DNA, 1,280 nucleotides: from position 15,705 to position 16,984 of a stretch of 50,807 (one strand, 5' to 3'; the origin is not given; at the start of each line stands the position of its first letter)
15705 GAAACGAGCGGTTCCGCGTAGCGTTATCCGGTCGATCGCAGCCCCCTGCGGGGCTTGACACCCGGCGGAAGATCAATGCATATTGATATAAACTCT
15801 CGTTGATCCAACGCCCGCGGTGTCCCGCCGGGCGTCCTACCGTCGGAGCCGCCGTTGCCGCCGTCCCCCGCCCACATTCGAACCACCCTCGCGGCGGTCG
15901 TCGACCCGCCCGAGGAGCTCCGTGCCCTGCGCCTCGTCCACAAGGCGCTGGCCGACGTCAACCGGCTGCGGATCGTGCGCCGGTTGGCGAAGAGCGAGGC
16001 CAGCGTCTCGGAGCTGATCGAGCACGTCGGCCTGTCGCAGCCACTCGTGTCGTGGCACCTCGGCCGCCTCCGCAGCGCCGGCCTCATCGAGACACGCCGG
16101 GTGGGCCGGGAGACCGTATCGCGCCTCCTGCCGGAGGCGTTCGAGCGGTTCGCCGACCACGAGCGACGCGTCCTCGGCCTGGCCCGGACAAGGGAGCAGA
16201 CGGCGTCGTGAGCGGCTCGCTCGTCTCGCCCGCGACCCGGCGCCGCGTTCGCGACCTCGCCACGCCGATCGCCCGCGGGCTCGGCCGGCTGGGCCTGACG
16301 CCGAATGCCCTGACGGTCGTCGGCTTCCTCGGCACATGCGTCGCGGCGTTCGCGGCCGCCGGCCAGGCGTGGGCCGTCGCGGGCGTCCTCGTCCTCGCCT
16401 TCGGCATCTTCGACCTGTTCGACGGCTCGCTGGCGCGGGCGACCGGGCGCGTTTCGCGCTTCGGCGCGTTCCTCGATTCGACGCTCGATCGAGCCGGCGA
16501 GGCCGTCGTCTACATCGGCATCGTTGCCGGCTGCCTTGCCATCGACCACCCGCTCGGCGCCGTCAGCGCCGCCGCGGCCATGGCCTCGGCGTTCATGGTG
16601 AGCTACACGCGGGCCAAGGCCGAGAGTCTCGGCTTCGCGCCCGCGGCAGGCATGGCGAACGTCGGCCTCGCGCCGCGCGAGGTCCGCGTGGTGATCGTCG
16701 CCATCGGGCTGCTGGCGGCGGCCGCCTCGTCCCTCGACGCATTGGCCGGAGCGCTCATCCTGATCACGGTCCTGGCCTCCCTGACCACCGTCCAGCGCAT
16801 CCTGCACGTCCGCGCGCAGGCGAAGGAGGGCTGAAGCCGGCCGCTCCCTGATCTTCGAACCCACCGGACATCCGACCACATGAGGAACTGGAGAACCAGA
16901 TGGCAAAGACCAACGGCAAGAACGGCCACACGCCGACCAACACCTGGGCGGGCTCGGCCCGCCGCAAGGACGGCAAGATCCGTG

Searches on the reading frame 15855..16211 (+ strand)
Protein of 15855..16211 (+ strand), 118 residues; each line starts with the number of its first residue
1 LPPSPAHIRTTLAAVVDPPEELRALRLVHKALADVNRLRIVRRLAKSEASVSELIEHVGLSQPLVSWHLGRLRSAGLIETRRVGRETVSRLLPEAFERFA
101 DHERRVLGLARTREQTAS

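Call 60: search_protein_families(library=pfam, proteins=[window:15855-16211:+], max_evalue=0.01)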
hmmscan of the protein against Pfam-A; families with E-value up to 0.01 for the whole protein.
window:15855-16211:+ (118 aa): 9 families
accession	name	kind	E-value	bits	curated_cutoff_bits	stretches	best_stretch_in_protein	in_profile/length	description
PF01022.26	HTH_5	-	8.1e-14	51.7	22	1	34-79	1-46/47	Bacterial regulatory protein, arsR family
PF12840.13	HTH_20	-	8.4e-11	42.1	27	1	32-81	1-51/51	Helix-turn-helix domain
PF13412.12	HTH_24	-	6.5e-08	32.5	21.9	1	36-79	4-48/48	Winged helix-turn-helix DNA-binding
PF12802.13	MarR_2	-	2e-05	25.1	27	1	37-83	7-55/61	MarR family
PF24034.1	DUF7343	-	3.8e-05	23.9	27.6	1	52-88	22-58/62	Domain of unknown function (DUF7343)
PF13545.12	HTH_Crp_2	-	0.0012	19.1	27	0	50-82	24-56/70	Crp-like helix-turn-helix domain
PF13518.12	HTH_28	-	0.0015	19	25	1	37-77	2-41/52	Helix-turn-helix domain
PF01978.25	TrmB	-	0.0066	16.7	25.6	0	44-83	18-57/68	Sugar-specific transcriptional regulator TrmB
PF21476.4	PF0610-like_N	-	0.0071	17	33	0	37-70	3-36/50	PF0610-like, N-terminal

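Call 82: search_protein_families(library=ncbifam, proteins=[window:15855-16211:+], max_evalue=0.00001)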
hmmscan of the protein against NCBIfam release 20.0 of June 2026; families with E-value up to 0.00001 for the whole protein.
window:15855-16211:+ (118 aa): 7 families
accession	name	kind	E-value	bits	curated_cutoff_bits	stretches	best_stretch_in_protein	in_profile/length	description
NF033788.1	HTH_metalloreg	subfamily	6.2e-22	77.2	55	1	28-97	4-74/77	metalloregulator ArsR/SmtB family transcription factor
NF045707.1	Dbac_1936_reg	equivalog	1.2e-15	57.3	115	1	20-84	2-66/99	ArsR/SmtB-type metalloregulator TsoR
NF040642.1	sulf_sens_BigR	equivalog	2.4e-12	46.8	155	1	29-92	14-77/95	sulfite-sensing transcriptional repressor BigR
NF033789.1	repress_SdpR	subfamily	1.2e-11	44.4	100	1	29-91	2-64/79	autorepressor SdpR family transcription factor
NF041413.1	ArsR_Rv2640c_fam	equivalog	2e-11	44.3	155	1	24-97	33-107/118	Rv2640c family ArsR-like transcriptional regulator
NF047906.1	CdPbTransRegCmtR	equivalog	6.9e-09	35.6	150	1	21-91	7-77/104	Cd(II)/Pb(II)-sensing metalloregulatory transcriptional regulator CmtR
NF007528.0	PRK10141.1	subfamily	1.2e-07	31.6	97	1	22-94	4-76/117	metalloregulator ArsR/SmtB family transcription factor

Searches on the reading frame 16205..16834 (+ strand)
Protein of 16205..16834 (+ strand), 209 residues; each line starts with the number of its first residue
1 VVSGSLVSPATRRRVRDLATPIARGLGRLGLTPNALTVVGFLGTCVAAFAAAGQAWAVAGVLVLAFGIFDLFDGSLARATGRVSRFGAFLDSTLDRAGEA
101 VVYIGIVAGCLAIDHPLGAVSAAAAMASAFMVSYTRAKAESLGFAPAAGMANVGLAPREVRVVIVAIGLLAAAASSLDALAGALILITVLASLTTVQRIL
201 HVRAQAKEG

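Call 6: search_protein_families(library=pfam, proteins=[window:16213-16834:+])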
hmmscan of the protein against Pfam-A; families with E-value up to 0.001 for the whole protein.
window:16213-16834:+ (207 aa): 0 families

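Call 7: search_protein_families(library=ncbifam, proteins=[window:16213-16834:+], max_evalue=0.01)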
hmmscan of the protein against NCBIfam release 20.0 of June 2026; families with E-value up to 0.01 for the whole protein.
window:16213-16834:+ (207 aa): 0 families

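Call 56: search_solved_structures(query=window:16205-16831:+, max_evalue=0.001)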
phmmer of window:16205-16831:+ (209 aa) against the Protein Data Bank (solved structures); distinct sequences matched with E-value up to 0.001: 7.
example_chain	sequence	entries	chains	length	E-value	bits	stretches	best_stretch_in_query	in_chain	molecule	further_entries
5d92_D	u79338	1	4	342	5.1e-24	88.7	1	12-207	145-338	AF2299 protein,Phosphatidylinositol synthase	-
5d91_A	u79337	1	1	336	1.4e-23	87.3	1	18-207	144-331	AF2299 protein,Phosphatidylinositol synthase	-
6h53_A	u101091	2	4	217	7.2e-20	75.2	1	15-200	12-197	CDP-diacylglycerol--inositol 3-phosphatidyltransferase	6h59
6h5a_A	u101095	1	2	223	7.9e-20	75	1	15-200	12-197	CDP-diacylglycerol--inositol 3-phosphatidyltransferase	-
6wm5_A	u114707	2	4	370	4.6e-15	59.5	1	10-201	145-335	AfCTD-Phosphatidylinositol-phosphate synthase (PIPS) fusion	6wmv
4o6m_A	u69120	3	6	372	1.6e-10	44.7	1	16-204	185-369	AF2299, a CDP-alcohol phosphotransferase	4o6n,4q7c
4mnd_A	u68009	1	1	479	2.6e-09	40.7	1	11-195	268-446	CTP L-myo-inositol-1-phosphate cytidylyltransferase/CDP-L-myo-inositol myo-inositolphospho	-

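Call 60: search_protein_families(library=pfam, proteins=[window:16205-16834:+], max_evalue=0.01)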
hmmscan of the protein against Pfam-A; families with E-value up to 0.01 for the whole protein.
window:16205-16834:+ (209 aa): 1 family
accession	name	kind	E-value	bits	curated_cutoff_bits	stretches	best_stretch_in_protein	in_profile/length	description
PF01066.26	CDP-OH_P_transf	-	2.4e-16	60.9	22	1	32-190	3-148/152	CDP-alcohol phosphatidyltransferase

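Call 79: search_solved_structures(query=window:16205-16831:+, max_evalue=1e-15, show_alignments=4)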
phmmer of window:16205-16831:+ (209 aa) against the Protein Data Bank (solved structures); distinct sequences matched with E-value up to 1e-15: 4.
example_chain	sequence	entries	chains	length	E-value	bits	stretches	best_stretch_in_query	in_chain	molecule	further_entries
5d92_D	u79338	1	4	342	5.1e-24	88.7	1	12-207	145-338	AF2299 protein,Phosphatidylinositol synthase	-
5d91_A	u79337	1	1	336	1.4e-23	87.3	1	18-207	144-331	AF2299 protein,Phosphatidylinositol synthase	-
6h53_A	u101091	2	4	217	7.2e-20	75.2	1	15-200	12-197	CDP-diacylglycerol--inositol 3-phosphatidyltransferase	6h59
6h5a_A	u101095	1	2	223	7.9e-20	75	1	15-200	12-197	CDP-diacylglycerol--inositol 3-phosphatidyltransferase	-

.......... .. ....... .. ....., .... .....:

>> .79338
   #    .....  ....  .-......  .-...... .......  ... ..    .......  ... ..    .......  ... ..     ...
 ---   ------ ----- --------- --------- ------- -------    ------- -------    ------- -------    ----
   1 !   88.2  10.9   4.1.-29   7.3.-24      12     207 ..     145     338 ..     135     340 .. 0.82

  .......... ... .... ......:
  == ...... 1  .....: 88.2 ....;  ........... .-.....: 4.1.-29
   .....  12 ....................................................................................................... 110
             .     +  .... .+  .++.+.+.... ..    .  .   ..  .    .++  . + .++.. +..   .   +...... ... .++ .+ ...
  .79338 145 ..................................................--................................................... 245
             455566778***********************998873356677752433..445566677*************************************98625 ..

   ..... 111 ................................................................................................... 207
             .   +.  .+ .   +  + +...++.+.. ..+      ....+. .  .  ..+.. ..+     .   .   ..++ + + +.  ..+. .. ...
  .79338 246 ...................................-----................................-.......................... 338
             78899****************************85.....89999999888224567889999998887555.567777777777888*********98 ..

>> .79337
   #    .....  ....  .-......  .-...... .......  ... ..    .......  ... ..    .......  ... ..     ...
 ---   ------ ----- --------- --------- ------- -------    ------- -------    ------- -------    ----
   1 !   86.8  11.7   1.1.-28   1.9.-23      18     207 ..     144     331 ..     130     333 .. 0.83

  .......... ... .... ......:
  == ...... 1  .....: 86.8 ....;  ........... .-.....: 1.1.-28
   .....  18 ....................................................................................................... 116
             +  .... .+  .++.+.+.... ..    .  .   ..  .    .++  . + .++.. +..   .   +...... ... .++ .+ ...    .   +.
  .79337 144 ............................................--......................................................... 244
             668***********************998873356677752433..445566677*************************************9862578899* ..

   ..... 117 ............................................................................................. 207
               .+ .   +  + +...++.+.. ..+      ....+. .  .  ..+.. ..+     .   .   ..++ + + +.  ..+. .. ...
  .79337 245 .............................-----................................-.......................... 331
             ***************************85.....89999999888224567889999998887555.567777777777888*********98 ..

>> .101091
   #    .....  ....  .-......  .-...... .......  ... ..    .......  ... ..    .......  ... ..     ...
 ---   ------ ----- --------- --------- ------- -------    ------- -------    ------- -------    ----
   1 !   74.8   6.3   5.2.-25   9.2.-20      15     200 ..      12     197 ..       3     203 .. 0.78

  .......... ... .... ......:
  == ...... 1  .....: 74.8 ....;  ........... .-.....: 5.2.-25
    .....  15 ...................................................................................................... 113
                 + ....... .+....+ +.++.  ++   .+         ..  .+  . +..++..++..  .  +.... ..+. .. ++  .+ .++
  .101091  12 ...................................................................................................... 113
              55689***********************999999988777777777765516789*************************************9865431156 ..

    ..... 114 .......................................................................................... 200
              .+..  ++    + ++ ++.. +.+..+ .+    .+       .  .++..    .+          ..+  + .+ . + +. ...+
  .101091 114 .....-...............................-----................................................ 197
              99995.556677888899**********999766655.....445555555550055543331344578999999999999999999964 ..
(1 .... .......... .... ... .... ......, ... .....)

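Call 82: search_protein_families(library=ncbifam, proteins=[window:16205-16834:+], max_evalue=0.00001)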
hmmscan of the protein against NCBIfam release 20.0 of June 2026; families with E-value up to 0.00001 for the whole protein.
window:16205-16834:+ (209 aa): 5 families
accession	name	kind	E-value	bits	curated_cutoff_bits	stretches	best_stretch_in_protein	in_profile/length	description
NF040950.1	archin_ph_syn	equivalog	5e-41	140.7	180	1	12-204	5-189/191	archaetidylinositol phosphate synthase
NF045883.1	PIPSynth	equivalog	2.5e-38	131.7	170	1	11-206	3-196/197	phosphatidylinositol phosphate synthase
NF052561.1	PIPSynBT1523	equivalog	1.8e-25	90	350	1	15-172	9-171/232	hypothetical protein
NF041135.1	IPPtranDIPPsyn_Thcocales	equivalog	6.6e-15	55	580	1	18-189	238-409/419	bifunctional L-myo-inositol-1-phosphate cytidylyltransferase/CDP-L-myo-inositol myo-inositolphosphotransferase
NF053678.1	ClpnSynClsA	equivalog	1.7e-06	28.3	240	1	32-97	5-71/180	cardiolipin synthase ClsA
